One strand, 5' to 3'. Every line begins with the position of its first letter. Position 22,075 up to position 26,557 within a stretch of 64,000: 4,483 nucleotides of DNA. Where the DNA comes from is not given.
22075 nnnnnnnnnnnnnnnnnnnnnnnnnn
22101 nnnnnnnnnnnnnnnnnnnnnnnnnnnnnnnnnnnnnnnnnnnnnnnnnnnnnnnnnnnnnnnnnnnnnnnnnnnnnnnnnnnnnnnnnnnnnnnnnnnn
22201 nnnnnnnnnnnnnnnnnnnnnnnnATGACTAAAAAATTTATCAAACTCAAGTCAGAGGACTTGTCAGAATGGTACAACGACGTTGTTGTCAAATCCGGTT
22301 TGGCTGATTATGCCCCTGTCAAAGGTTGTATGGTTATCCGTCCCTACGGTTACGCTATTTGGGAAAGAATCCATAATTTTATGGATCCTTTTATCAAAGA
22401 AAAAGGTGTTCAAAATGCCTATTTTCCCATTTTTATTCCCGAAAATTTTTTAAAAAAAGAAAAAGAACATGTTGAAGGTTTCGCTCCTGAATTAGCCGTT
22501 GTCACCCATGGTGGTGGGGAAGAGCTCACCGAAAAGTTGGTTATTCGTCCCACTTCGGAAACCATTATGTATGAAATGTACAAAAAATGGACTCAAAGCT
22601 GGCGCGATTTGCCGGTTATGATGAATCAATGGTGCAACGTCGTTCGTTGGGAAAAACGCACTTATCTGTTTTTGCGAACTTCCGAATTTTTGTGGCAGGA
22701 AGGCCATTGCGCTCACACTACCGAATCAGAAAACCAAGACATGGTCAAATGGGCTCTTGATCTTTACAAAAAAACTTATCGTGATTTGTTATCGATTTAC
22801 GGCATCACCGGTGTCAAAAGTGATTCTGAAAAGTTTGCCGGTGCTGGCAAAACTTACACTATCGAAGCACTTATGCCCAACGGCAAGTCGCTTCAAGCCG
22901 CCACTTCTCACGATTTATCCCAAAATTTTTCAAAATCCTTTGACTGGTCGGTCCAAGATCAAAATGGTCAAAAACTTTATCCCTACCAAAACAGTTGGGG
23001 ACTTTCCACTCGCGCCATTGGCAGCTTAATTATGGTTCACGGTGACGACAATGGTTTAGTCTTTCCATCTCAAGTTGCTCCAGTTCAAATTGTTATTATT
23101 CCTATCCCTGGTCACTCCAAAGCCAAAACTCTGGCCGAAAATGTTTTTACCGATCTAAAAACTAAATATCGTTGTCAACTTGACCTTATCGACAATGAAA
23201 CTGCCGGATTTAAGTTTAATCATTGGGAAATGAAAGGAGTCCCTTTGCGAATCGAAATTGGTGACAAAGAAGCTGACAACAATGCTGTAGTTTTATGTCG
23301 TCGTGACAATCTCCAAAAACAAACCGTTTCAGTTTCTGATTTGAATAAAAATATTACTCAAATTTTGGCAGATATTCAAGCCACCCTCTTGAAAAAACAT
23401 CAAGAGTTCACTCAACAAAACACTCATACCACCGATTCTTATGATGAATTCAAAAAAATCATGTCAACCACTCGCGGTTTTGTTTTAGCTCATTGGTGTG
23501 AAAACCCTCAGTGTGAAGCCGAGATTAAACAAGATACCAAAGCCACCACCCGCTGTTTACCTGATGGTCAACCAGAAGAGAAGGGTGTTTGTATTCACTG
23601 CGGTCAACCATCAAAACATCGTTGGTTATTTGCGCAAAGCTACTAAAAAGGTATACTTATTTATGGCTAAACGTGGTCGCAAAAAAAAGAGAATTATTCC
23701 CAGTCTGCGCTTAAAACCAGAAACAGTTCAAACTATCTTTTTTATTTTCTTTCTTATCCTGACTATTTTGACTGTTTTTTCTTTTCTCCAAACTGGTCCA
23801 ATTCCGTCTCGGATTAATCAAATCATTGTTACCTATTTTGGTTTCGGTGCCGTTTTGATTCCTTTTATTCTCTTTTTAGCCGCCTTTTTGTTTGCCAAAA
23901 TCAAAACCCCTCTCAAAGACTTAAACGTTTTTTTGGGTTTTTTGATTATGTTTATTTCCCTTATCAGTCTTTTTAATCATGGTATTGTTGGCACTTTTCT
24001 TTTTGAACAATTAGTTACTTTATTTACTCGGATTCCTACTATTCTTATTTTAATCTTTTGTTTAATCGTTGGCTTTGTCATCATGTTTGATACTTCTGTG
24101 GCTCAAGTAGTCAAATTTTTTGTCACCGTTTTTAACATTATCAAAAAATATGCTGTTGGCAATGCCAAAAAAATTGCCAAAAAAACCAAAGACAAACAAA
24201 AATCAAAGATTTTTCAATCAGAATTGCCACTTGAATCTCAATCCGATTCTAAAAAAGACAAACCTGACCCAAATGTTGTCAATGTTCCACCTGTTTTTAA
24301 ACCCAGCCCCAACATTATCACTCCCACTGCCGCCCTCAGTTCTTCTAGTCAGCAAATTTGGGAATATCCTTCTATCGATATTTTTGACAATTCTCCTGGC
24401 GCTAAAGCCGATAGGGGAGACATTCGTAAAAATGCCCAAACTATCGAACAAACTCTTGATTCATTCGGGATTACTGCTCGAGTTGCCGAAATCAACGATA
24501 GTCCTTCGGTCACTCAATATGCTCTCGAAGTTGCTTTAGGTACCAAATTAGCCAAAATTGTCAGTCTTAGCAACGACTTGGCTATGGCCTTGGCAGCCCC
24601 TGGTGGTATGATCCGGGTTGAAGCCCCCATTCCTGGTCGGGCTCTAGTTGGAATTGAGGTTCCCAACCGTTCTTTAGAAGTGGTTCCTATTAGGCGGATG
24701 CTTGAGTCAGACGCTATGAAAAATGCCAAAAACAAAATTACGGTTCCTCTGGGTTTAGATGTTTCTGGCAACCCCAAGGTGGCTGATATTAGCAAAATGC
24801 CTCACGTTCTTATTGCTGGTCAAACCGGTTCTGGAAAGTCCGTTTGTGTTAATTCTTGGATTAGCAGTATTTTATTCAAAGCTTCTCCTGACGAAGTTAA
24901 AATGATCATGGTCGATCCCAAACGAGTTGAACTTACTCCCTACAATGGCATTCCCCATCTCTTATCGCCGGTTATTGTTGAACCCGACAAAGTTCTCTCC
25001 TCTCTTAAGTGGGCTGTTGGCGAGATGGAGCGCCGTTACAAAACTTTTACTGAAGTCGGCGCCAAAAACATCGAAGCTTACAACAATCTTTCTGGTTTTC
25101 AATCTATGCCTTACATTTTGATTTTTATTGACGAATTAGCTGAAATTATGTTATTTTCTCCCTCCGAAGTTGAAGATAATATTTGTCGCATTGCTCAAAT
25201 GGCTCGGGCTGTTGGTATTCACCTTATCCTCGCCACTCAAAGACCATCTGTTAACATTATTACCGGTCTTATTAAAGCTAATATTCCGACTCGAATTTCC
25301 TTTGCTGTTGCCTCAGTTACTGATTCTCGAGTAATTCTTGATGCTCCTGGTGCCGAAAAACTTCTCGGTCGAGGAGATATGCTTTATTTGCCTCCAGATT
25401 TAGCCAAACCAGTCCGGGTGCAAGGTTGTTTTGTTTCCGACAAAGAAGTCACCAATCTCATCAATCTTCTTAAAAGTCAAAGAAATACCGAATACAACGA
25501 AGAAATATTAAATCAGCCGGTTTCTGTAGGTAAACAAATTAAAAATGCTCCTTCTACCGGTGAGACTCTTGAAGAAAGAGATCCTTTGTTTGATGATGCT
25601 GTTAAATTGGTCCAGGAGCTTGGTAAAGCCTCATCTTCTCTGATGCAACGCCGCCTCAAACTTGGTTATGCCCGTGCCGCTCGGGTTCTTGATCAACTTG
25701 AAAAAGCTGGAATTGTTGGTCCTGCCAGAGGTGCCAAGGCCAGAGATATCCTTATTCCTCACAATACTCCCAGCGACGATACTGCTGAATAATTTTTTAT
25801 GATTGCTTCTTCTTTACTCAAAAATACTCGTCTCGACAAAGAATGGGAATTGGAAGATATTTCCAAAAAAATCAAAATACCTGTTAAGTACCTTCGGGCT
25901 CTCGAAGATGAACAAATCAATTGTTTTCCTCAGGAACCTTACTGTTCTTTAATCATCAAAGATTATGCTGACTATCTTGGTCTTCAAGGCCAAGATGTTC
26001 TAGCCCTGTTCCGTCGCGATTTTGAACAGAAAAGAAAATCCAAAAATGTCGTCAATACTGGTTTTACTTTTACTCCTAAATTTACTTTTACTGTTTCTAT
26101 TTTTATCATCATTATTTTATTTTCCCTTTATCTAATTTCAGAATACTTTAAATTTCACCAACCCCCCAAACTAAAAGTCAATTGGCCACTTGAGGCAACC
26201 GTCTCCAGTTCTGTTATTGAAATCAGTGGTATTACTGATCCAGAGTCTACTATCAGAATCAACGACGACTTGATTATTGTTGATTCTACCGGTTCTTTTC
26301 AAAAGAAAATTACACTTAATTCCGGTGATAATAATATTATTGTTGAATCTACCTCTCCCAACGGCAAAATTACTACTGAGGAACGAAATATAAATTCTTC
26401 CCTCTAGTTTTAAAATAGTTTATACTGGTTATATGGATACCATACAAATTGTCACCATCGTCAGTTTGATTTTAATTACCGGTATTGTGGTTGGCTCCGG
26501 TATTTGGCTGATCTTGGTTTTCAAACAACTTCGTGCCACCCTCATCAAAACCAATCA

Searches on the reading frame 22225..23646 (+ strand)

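Call 89: search_protein_families(library=pfam, proteins=[window:22225-23646:+])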
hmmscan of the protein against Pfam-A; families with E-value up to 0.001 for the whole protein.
window:22225-23646:+ (473 aa): 3 families
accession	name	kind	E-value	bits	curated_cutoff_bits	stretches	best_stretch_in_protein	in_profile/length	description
PF09180.16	ProRS-C_1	-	2.4e-22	79.3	31.5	1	406-473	1-71/71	Prolyl-tRNA synthetase, C-terminal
PF00587.30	tRNA-synt_2b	-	2e-21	77.3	29.3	1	100-269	6-176/179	tRNA synthetase class II core domain (G, H, P, S and T)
PF03129.25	HGTP_anticodon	-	8.7e-18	64.7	21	1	288-378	1-92/94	Anticodon binding domain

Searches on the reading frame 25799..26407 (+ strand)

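Call 89: search_protein_families(library=pfam, proteins=[window:25799-26407:+])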
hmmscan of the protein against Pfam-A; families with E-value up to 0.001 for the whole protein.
window:25799-26407:+ (202 aa): 2 families
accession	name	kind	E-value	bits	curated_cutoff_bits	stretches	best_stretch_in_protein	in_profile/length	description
PF13413.12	HTH_25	-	1.9e-15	56.8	24.6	1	6-66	1-61/62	Helix-turn-helix domain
PF09136.16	Glucodextran_B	-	4.5e-12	46.2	27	1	123-199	1-80/83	Glucodextranase, domain B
